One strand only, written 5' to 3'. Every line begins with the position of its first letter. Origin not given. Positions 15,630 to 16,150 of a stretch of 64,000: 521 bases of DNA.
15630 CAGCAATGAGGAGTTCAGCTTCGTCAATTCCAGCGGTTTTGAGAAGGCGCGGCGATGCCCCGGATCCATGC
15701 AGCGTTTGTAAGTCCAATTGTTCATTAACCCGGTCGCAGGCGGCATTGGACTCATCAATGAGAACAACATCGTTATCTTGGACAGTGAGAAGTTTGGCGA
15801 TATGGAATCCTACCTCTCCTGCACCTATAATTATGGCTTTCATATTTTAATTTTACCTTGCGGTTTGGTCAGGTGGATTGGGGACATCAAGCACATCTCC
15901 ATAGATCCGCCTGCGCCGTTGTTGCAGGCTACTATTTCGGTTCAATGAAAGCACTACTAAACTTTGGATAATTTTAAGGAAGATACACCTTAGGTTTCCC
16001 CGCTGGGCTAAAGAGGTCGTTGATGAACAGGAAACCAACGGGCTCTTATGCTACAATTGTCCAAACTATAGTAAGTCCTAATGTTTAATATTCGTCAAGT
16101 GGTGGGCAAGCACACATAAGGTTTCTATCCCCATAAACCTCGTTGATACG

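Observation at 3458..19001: Family of intergenic hairpins with variable stems but a conserved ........(A/C) loop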

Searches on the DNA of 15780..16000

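Call 57: search_rna_families(source=window, start=15780, end=16000, threshold=evalue, max_evalue=10)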
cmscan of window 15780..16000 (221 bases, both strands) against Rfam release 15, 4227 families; matches with E-value up to 10: 3.
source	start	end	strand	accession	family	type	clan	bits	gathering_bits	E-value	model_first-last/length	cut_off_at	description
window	15785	15853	-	RF01880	Xist_exon1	Gene; lncRNA;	-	11.3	50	0.74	1-85/85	no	X-chromosome inactivation gene exon 1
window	15952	16000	+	RF01985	ZEB2_AS1_2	Gene; lncRNA;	-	9.1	70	9.6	1-51/61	3'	ZEB2 antisense RNA 1 conserved region 2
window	15871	16000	+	RF02209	WT1-AS_7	Gene; lncRNA;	-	6.9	50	4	1-125/294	3'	WT1 antisense RNA conserved region 7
